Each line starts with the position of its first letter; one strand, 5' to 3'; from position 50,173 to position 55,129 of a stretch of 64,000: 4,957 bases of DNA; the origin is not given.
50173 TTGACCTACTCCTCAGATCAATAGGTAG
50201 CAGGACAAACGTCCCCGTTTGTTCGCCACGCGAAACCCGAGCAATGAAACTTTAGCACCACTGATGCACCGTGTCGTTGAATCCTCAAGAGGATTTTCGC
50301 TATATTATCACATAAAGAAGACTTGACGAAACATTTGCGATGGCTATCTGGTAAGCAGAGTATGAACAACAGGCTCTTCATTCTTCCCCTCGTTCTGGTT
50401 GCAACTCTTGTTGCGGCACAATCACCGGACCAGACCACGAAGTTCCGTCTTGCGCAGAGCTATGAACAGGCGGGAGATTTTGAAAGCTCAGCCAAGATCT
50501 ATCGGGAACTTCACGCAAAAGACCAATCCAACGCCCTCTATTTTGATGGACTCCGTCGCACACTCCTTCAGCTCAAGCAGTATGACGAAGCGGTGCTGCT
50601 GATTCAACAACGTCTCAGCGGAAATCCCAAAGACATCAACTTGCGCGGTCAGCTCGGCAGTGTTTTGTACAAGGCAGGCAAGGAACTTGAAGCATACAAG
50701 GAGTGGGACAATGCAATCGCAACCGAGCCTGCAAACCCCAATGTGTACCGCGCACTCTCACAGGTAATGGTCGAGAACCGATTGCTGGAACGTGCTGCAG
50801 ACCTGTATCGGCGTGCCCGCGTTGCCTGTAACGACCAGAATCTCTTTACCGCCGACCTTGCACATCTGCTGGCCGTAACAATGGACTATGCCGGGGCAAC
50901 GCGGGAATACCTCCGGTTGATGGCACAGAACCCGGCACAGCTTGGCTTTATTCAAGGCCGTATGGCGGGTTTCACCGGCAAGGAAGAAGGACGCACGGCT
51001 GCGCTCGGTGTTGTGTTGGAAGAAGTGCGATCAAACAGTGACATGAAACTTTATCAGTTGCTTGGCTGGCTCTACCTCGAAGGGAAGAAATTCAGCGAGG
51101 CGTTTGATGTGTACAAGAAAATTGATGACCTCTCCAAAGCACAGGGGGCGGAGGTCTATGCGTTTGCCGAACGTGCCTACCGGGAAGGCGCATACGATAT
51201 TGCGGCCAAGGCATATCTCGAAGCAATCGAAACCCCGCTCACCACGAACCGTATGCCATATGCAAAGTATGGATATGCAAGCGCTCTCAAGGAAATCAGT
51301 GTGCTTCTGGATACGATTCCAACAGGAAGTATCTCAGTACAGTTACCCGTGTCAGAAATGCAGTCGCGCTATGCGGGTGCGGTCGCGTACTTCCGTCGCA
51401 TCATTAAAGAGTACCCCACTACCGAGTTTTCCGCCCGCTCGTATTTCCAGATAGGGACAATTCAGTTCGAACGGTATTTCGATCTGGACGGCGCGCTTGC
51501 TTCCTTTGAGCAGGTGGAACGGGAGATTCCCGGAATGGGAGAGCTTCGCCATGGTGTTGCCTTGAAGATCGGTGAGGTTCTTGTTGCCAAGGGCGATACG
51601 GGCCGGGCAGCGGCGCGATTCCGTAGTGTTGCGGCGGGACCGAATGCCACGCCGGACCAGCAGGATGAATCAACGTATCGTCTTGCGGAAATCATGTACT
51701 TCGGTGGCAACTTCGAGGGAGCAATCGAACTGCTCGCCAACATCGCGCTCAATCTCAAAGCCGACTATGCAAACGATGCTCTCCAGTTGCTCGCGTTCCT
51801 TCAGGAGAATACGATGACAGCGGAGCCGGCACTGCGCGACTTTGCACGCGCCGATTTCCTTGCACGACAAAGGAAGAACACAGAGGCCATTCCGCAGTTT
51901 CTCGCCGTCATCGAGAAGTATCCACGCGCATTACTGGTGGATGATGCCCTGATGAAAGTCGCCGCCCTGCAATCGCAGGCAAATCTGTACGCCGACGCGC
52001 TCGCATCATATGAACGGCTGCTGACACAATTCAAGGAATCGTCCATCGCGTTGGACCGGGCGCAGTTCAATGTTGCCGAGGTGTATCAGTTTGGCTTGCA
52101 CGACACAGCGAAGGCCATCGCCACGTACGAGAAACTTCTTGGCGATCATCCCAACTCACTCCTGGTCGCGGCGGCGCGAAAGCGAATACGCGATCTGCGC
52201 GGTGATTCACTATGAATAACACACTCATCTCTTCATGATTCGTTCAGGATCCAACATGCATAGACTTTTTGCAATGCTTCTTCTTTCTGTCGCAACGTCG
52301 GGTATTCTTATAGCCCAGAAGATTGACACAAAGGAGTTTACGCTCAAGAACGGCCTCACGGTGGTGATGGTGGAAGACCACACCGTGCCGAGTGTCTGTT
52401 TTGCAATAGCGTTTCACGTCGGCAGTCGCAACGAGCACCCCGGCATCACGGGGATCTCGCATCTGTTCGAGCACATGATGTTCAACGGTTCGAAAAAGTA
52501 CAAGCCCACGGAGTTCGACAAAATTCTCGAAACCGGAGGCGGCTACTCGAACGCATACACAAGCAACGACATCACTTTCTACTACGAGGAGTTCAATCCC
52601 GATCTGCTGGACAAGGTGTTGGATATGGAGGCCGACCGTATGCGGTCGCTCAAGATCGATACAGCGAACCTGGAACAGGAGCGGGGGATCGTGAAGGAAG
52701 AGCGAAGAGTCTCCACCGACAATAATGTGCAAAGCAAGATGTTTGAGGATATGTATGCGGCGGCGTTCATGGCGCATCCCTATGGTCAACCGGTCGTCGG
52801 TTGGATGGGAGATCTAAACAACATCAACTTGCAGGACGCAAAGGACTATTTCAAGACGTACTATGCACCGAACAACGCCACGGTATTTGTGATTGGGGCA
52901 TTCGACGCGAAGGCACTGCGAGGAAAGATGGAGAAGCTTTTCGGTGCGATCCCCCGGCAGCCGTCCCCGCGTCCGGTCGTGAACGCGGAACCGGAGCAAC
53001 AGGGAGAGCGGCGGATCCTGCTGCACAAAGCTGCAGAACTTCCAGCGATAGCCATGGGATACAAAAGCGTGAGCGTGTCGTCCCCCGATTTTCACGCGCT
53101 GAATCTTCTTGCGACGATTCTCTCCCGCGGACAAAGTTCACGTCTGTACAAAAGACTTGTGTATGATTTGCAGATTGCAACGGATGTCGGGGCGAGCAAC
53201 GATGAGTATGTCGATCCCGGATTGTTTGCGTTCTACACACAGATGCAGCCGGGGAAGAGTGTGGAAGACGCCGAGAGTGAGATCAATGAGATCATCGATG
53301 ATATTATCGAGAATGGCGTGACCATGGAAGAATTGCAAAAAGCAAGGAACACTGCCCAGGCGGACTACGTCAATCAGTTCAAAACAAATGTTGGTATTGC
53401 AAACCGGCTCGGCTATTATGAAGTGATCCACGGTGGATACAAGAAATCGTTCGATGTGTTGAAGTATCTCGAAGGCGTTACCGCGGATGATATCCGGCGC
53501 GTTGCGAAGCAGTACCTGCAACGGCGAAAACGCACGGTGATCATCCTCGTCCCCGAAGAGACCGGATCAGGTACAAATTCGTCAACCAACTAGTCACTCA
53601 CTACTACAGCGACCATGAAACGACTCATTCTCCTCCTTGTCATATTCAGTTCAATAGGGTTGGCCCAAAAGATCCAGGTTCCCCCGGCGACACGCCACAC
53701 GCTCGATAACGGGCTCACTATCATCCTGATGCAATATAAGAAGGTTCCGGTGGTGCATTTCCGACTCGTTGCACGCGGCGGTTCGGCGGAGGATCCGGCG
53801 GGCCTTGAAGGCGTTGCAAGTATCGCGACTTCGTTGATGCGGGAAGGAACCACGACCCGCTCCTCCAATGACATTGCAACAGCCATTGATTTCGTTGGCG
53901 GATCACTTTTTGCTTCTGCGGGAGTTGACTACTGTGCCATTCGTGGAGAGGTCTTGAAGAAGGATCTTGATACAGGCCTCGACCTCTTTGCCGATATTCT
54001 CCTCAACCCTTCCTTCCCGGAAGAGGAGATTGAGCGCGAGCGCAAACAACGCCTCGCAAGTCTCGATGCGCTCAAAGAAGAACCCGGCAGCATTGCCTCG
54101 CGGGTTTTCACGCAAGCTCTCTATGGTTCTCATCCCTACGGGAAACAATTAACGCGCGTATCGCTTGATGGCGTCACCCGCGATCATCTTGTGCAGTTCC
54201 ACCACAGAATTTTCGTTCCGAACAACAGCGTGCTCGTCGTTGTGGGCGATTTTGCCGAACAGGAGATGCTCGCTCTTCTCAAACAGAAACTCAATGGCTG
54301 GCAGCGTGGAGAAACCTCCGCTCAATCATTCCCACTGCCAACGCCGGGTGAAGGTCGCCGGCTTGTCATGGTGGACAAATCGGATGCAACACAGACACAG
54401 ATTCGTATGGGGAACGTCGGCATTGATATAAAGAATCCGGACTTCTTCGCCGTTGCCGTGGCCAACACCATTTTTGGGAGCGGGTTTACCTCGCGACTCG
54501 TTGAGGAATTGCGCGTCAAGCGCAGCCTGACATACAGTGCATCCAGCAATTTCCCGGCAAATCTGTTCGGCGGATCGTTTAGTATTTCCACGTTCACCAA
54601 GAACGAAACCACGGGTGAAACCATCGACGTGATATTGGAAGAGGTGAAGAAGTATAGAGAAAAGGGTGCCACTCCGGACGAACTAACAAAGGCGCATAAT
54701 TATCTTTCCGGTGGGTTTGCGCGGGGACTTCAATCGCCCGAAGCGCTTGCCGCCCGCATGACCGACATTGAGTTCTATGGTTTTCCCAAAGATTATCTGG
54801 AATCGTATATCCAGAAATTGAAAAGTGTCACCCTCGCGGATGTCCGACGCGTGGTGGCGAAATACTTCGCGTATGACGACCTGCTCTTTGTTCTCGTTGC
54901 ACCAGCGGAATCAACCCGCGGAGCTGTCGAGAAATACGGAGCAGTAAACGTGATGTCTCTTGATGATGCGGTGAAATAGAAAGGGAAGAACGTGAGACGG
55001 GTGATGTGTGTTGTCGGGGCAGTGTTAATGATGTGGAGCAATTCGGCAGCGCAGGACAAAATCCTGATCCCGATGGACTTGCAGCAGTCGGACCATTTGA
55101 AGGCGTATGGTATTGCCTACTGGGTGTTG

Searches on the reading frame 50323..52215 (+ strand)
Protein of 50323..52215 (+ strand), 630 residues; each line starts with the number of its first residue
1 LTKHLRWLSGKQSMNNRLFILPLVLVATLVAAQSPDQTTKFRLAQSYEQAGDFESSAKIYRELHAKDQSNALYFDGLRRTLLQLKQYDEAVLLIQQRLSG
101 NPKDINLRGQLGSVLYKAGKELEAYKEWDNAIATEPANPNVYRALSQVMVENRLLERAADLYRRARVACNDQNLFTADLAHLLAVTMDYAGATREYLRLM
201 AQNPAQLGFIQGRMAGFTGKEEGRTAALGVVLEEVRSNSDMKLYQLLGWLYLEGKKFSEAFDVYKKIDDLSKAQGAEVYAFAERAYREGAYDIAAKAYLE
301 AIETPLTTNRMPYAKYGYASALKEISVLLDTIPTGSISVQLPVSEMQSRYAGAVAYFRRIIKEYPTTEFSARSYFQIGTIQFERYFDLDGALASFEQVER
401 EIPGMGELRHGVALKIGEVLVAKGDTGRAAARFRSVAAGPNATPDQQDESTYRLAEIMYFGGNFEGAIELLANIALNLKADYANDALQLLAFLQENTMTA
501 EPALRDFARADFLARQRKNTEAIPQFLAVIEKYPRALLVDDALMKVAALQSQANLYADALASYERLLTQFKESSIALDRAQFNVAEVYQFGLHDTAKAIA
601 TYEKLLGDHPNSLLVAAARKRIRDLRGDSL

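Call 54: search_protein_families(library=pfam, proteins=[window:50323-52215:+], max_evalue=0.0001)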
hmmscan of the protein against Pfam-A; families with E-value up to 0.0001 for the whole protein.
window:50323-52215:+ (630 aa): 9 families
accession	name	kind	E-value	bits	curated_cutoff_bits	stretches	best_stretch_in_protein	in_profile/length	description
PF13174.12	TPR_6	-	7.9e-19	67.4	26.3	0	580-612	2-33/33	Tetratricopeptide repeat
PF13428.12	TPR_14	-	9.3e-17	60.3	23.5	0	42-72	6-36/44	Tetratricopeptide repeat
PF13432.12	TPR_16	-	5.8e-14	52.7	32.7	0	111-171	3-63/65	Tetratricopeptide repeat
PF07719.23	TPR_2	-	3.4e-13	49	27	0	41-69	5-33/34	Tetratricopeptide repeat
PF14559.12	TPR_19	-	6.6e-12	46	25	0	420-479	1-56/68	Tetratricopeptide repeat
PF13424.12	TPR_12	-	7.2e-08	33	30.1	0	542-606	5-72/77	Tetratricopeptide repeat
PF24575.1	TPR_Slam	-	5.5e-07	30.4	35.2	0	485-539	29-83/104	Surface lipoprotein assembly modifier, N-terminal TPR repeats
PF13176.12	TPR_7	-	5.6e-06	26.5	27.9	0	42-70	4-34/36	Tetratricopeptide repeat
PF12895.13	ANAPC3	-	1.8e-05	25.3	27.2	0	29-94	15-79/82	Anaphase-promoting complex, cyclosome, subunit 3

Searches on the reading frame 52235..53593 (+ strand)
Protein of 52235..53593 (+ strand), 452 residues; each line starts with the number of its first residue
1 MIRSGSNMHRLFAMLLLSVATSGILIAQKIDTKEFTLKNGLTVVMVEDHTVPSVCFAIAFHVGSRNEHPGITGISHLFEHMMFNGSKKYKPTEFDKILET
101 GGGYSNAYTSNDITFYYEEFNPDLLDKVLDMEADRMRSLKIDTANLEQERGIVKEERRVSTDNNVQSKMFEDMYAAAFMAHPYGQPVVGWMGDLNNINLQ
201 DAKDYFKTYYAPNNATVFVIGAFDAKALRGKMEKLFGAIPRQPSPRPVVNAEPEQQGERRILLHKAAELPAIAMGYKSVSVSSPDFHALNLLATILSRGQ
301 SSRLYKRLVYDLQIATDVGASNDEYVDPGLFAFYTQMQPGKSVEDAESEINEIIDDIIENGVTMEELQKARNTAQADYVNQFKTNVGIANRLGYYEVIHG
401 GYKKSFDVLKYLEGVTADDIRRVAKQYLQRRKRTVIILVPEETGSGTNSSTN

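Call 54: search_protein_families(library=pfam, proteins=[window:52235-53593:+], max_evalue=0.0001)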
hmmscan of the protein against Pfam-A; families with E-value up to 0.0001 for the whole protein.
window:52235-53593:+ (452 aa): 2 families
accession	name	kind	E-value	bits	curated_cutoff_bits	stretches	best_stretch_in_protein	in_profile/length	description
PF05193.26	Peptidase_M16_C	-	1.5e-40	139.4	23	1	196-372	1-179/181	Peptidase M16 inactive domain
PF00675.25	Peptidase_M16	-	6.2e-30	104.5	22.3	1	43-188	2-146/149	Insulinase (Peptidase family M16)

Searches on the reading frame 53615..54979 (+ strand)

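Call 54: search_protein_families(library=pfam, proteins=[window:53615-54979:+], max_evalue=0.0001)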
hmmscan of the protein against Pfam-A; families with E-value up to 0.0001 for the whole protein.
window:53615-54979:+ (454 aa): 2 families
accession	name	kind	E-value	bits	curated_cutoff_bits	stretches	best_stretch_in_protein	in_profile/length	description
PF05193.26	Peptidase_M16_C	-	1.4e-33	116.7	23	1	187-362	2-179/181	Peptidase M16 inactive domain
PF00675.25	Peptidase_M16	-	8.1e-20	71.7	22.3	1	40-179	5-145/149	Insulinase (Peptidase family M16)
